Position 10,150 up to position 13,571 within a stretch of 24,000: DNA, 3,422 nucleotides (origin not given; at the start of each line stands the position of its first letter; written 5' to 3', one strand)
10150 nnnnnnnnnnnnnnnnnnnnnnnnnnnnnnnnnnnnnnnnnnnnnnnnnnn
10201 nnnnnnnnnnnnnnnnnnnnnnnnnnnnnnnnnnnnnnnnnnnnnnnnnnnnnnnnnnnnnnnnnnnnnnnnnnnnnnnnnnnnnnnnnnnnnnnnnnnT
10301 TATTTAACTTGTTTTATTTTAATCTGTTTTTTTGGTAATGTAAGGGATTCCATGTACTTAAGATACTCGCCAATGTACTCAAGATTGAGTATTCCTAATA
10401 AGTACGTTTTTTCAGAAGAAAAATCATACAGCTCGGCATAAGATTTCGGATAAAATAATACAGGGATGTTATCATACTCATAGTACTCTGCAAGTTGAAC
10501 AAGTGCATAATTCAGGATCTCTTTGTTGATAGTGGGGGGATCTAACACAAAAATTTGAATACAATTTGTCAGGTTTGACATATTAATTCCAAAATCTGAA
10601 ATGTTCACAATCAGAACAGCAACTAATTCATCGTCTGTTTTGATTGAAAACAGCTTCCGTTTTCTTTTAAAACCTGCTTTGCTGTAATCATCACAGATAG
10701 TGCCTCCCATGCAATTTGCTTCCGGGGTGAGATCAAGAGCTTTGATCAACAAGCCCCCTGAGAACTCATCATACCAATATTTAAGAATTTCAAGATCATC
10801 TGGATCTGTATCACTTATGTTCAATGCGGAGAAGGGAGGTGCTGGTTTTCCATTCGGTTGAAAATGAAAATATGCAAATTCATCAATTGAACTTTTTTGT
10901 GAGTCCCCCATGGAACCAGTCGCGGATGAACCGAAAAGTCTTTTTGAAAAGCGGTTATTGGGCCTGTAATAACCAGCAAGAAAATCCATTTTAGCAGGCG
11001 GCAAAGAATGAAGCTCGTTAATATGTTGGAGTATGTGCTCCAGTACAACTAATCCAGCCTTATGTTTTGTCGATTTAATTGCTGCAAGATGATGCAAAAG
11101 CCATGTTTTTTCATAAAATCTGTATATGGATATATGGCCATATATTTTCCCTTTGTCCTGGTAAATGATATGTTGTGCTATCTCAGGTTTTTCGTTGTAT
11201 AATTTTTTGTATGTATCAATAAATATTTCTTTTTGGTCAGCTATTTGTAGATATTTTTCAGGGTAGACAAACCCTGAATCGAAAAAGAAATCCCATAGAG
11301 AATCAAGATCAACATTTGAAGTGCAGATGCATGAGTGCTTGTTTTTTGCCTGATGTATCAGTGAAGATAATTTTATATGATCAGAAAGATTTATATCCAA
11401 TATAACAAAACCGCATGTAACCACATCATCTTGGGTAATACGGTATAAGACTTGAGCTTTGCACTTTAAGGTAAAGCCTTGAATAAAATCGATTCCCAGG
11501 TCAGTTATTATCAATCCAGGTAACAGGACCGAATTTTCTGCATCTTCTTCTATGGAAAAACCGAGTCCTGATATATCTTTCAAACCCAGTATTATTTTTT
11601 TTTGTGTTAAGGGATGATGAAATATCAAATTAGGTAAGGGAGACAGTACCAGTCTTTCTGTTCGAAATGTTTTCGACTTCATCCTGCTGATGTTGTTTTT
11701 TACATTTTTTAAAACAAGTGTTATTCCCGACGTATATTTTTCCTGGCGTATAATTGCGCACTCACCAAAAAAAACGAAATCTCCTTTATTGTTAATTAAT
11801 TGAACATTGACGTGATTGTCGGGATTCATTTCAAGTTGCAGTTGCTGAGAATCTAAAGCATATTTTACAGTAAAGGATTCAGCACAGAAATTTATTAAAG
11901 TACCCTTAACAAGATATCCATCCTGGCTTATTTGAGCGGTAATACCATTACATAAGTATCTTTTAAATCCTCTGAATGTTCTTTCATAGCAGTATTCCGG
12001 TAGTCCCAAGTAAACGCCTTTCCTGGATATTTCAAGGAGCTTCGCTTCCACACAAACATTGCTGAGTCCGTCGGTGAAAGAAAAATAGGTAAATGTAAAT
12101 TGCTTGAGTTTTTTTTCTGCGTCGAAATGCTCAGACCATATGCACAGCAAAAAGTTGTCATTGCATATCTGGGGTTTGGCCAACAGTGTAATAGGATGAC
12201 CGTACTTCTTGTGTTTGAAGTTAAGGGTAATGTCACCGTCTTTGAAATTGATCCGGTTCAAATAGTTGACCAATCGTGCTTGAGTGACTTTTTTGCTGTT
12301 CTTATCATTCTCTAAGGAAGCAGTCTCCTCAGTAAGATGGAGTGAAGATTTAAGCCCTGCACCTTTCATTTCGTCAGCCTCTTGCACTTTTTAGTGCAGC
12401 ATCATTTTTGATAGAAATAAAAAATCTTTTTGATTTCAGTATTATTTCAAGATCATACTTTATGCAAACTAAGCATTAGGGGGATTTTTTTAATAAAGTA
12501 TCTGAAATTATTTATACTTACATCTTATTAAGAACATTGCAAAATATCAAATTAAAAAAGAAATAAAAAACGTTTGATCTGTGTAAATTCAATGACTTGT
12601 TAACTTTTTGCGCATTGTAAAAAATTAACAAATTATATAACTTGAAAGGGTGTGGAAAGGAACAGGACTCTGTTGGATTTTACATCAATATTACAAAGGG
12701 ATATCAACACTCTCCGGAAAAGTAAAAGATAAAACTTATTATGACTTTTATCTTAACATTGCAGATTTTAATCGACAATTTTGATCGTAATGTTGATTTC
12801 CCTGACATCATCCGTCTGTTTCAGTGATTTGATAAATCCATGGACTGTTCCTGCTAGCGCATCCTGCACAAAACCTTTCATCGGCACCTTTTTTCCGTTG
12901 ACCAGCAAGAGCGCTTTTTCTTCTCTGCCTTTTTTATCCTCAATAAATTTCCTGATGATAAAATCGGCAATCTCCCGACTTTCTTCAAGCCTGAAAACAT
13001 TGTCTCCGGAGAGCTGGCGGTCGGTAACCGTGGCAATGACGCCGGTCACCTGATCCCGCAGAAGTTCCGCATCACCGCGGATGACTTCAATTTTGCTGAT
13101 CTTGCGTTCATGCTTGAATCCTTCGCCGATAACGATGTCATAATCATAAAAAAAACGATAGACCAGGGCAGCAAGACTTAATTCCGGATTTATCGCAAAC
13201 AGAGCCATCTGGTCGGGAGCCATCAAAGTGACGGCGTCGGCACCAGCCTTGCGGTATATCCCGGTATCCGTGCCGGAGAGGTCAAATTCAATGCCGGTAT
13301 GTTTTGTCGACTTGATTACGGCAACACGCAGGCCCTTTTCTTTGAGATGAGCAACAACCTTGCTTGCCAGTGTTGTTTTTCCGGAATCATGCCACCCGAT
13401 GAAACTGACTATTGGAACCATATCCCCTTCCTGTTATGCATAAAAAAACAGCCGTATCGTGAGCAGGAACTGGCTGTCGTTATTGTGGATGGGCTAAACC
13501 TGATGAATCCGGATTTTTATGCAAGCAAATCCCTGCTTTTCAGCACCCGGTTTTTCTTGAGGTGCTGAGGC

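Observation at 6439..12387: Tightly packed three-gene module: tandem PilZ-like protein -> V4R-like/GAF hybrid histidine kinase -> FadL/TodX porin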

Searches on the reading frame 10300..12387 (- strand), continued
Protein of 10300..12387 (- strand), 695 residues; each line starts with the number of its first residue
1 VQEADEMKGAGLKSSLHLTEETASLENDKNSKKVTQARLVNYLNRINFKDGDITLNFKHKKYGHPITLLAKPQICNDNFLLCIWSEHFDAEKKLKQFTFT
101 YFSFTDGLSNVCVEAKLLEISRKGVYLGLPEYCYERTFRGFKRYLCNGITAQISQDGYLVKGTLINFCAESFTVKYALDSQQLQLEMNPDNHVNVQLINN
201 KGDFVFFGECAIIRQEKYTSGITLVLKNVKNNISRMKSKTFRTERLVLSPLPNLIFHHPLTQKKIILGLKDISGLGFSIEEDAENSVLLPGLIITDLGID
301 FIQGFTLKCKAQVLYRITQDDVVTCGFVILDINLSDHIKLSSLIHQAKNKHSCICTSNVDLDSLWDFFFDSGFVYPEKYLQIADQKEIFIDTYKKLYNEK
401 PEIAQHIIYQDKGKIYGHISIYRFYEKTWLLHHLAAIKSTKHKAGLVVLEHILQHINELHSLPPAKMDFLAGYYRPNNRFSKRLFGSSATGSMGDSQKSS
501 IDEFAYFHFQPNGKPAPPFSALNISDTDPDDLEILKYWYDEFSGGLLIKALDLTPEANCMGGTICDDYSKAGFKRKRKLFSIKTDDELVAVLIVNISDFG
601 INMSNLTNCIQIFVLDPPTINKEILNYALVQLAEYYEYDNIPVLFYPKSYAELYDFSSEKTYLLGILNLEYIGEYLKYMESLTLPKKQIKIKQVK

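Call 27: search_protein_families(library=pfam, alignment_id=A1, max_evalue=0.01)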
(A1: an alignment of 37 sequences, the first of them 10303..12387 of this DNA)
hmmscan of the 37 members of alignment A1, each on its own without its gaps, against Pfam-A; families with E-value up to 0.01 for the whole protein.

A. member 1, window:10303-12387:- (695 aa): 0 families

B. families by the number of members that match (of 37 scanned): 2 families
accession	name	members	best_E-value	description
PF07238.19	PilZ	23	8.9e-10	PilZ domain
PF07210.18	DUF1416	1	0.0076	Protein of unknown function (DUF1416)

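Call 45: search_solved_structures(query=A1, max_evalue=10, show_alignments=5)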
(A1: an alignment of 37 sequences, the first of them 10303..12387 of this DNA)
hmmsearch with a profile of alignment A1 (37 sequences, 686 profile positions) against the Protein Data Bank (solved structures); distinct sequences matched with E-value up to 10: 0.

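Call 52: search_protein_families(library=pfam, proteins=[P0111, P0109, P0072, P0099, P0049, P0085], max_evalue=1)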
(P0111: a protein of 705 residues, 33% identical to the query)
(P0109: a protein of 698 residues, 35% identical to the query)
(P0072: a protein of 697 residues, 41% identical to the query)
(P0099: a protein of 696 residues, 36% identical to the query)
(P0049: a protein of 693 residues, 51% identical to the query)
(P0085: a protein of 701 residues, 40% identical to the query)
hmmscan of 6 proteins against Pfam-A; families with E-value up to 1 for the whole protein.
P0111 (705 aa): 1 family
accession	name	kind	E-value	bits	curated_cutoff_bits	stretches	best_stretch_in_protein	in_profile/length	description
PF07238.19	PilZ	-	1.1e-06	29.3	22.5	1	248-350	5-100/102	PilZ domain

P0109 (698 aa): 2 families
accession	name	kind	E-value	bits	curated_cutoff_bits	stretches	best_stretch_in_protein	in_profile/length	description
PF07238.19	PilZ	-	3.7e-07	30.8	22.5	1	250-353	4-100/102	PilZ domain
PF04059.18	RRM_2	-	0.023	15.3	25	1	321-380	17-76/97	RNA recognition motif 2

P0072 (697 aa): 1 family
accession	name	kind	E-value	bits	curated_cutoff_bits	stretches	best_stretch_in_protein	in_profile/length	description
PF07238.19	PilZ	-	1.3e-06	29.1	22.5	1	245-343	8-102/102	PilZ domain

P0099 (696 aa): 1 family
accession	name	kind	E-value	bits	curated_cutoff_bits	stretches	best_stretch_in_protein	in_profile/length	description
PF07238.19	PilZ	-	2.3e-06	28.3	22.5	1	251-348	11-101/102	PilZ domain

P0049 (693 aa): 1 family
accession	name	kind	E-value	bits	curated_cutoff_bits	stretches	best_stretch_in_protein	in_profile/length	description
PF07238.19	PilZ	-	1.8e-06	28.7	22.5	1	255-339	19-101/102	PilZ domain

P0085 (701 aa): 1 family
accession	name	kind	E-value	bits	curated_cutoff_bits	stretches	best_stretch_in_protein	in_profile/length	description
PF07238.19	PilZ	-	1.7e-05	25.5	22.5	1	260-351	18-102/102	PilZ domain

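Call 58: search_protein_families(library=pfam, proteins=[L007:14762-16348:-, L013:14916-16244:-, L037:8342-9274:-, L043:13076-15067:+, L017:14536-15996:+, L024:3605-4639:+, L058:81-1298:+], max_evalue=0.001)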
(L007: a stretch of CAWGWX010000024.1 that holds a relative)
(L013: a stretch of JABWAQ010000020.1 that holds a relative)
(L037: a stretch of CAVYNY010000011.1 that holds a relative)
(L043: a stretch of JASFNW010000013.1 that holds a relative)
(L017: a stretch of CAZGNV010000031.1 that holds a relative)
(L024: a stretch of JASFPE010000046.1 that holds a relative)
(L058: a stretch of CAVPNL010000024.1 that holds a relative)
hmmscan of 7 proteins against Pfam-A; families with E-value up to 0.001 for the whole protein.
L007:14762-16348:- (528 aa): 2 families
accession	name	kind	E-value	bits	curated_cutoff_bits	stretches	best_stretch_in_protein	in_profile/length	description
PF04055.27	Radical_SAM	-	7.7e-28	98.2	29.5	1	245-403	4-166/166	Radical SAM superfamily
PF02310.24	B12-binding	-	1.7e-08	34.8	32.1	1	61-135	19-95/121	B12 binding domain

L013:14916-16244:- (442 aa): 10 families
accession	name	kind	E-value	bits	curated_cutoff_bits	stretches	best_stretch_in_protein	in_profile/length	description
PF12801.12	Fer4_5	-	4.6e-19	68.6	22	2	110-154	2-43/48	4Fe-4S binding domain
PF14697.11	Fer4_21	-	2.6e-08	34.3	35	1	328-376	5-59/59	4Fe-4S dicluster domain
PF12837.12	Fer4_6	-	1.6e-07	31.4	25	1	324-345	2-23/24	4Fe-4S binding domain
PF00037.32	Fer4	-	8.6e-07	29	21.1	0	357-371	7-21/24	4Fe-4S binding domain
PF13237.11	Fer4_10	-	1.4e-06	28.6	25.5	1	324-369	2-53/53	4Fe-4S dicluster domain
PF13187.11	Fer4_9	-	3.9e-06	27.2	27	1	330-371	1-50/52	4Fe-4S dicluster domain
PF12838.12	Fer4_7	-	1.1e-05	26.2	27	1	330-371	1-51/52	4Fe-4S dicluster domain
PF12797.12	Fer4_2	-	0.00052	20.3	24.5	1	324-342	3-21/22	4Fe-4S binding domain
PF13484.11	Fer4_16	-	0.00053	21.2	30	0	330-359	1-30/66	4Fe-4S double cluster binding domain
PF13746.11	Fer4_18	-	0.00099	19.7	27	1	325-369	55-96/114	4Fe-4S dicluster domain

L037:8342-9274:- (310 aa): 2 families
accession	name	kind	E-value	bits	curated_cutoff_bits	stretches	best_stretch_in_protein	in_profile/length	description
PF01435.24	Peptidase_M48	-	2.5e-37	129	20.3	1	65-280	2-184/186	Peptidase family M48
PF05569.17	Peptidase_M56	-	0.00033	20.4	31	1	31-149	100-217/296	BlaR1 peptidase M56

L043:13076-15067:+ (663 aa): 3 families
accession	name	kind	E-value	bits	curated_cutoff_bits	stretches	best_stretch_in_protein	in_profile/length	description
PF05170.20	AsmA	-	2.6e-62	212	29.8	2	1-203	1-196/607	AsmA family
PF13116.12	YhdP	-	1.5e-17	63.3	46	3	538-592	1123-1179/1224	YhdP protein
PF05359.17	DUF748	-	3e-15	55.8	50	1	3-377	13-346/1037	Domain of Unknown Function (DUF748)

L017:14536-15996:+ (486 aa): 4 families
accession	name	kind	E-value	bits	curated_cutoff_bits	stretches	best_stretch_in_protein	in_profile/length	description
PF00575.29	S1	-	7.6e-62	206.1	22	5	202-262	3-63/74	S1 RNA binding domain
PF23459.1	S1_RRP5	-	9.7e-19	68.1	27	1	293-362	3-71/72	RRP5 S1 domain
PF21710.3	Spt6_S1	-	6.9e-09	36.3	27.5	0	199-262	12-76/91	Spt6, S1/OB domain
PF18614.7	RNase_II_C_S1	-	0.00034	20.8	26.6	0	420-448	29-57/59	RNase II-type exonuclease C-terminal S1 domain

L024:3605-4639:+ (344 aa): 11 families
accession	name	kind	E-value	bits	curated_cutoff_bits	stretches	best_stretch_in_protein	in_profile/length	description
PF07992.20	Pyr_redox_2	-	8.7e-56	189.9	26.1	1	24-304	1-283/291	Pyridine nucleotide-disulphide oxidoreductase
PF13738.12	Pyr_redox_3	-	3.1e-28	99.4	30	1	72-295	74-305/305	Pyridine nucleotide-disulphide oxidoreductase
PF00070.33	Pyr_redox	-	2.4e-19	70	22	1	166-239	2-81/82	Pyridine nucleotide-disulphide oxidoreductase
PF01266.30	DAO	-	1.3e-08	35.2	27.9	0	71-135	141-207/353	FAD dependent oxidoreductase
PF00890.30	FAD_binding_2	-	4.6e-08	33.1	20.4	1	25-72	1-49/414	FAD binding domain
PF12831.13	FAD_oxidored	-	1.1e-06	28.7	27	1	25-60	1-37/416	FAD dependent oxidoreductase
PF01134.28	GIDA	-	4.1e-06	26.6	22.1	0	25-61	1-29/391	Glucose inhibited division protein A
PF01946.23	Thi4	-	7e-05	22.6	26.2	1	23-59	17-55/235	Thi4 family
PF03486.20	HI0933_like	-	0.00015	21.7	50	0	25-55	2-32/244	HI0933-like protein Rossmann domain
PF13434.12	Lys_Orn_oxgnase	-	0.00015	21.4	21.3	0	121-196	146-223/339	L-lysine 6-monooxygenase/L-ornithine 5-monooxygenase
PF13450.12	NAD_binding_8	-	0.00081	20.1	21.9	0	28-85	1-55/68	NAD(P)-binding Rossmann-like domain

L058:81-1298:+ (405 aa): 1 family
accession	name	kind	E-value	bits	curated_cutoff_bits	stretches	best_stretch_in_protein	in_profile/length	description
PF03599.22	CdhD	-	9.5e-14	51.4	24.8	1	107-225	268-386/387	CO dehydrogenase/acetyl-CoA synthase delta subunit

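Call 65: search_protein_families(library=padloc, proteins=[window:10303-12387:-], max_evalue=0.001)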
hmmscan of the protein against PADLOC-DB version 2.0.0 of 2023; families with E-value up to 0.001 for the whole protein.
window:10303-12387:- (695 aa): 0 families

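Call 66: find_encoding_contigs(protein=P0001, flank=10000, max_places=3)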
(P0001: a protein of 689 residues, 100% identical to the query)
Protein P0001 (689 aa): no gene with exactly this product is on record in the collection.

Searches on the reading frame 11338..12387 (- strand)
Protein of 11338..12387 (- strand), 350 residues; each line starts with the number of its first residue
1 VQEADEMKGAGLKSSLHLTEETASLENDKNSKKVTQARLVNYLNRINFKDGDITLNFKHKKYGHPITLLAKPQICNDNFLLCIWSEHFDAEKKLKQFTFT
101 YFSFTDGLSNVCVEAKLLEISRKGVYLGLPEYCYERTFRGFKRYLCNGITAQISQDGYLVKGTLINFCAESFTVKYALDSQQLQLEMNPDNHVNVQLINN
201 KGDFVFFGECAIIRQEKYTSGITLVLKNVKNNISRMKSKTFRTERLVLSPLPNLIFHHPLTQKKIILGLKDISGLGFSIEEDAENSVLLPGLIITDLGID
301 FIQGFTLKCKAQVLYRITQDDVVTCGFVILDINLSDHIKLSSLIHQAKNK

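Call 8: search_protein_families(library=pfam, proteins=[window:11338-12387:-], max_evalue=10)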
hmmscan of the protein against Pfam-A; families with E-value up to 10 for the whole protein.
window:11338-12387:- (350 aa): 1 family
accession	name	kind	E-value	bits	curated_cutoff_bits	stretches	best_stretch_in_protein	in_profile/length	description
PF07238.19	PilZ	-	0.022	15.5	22.5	1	268-344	26-100/102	PilZ domain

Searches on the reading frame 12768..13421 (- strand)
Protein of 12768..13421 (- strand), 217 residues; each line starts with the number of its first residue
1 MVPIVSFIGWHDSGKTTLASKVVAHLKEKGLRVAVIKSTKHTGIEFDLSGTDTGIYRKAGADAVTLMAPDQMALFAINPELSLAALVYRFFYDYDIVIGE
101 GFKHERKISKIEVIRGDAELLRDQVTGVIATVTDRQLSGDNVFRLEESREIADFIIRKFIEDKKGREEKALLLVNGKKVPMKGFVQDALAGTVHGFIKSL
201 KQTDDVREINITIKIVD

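Call 5: search_protein_families(library=pfam, proteins=[window:12768-13421:-], max_evalue=0.1)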
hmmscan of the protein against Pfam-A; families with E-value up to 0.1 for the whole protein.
window:12768-13421:- (217 aa): 10 families
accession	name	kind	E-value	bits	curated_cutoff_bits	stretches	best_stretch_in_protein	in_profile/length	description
PF03205.20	MobB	-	1.9e-28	99.4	26.6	1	4-134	1-133/133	Molybdopterin guanine dinucleotide synthesis protein B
PF01656.29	CbiA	-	0.0012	19.3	25.4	1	12-103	9-54/125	CobQ/CobB/MinD/ParA nucleotide binding domain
PF03308.22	MeaB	-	0.01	15.3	23.1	1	5-36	36-67/273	Methylmalonyl Co-A mutase-associated GTPase MeaB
PF08433.16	KTI12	-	0.012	15.5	22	1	3-40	2-39/271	Chromatin associated protein KTI12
PF03266.21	NTPase_1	-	0.017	15.4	23.9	1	11-34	8-31/168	NTPase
PF13399.11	LytR_C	-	0.041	15.3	22.2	1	13-65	10-57/86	LytR cell envelope-related transcriptional attenuator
PF07755.17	DUF1611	-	0.046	13.6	25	0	13-45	24-55/201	Domain of unknown function (DUF1611_C) P-loop domain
PF00448.28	SRP54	-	0.052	13.6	22.7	0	5-36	4-35/196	SRP54-type protein, GTPase domain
PF02492.25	cobW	-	0.062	13.3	20.7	0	8-38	6-35/180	CobW/HypB/UreG, nucleotide-binding domain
PF01583.26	APS_kinase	-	0.076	13.5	21.1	0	4-37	4-37/152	Adenylylsulphate kinase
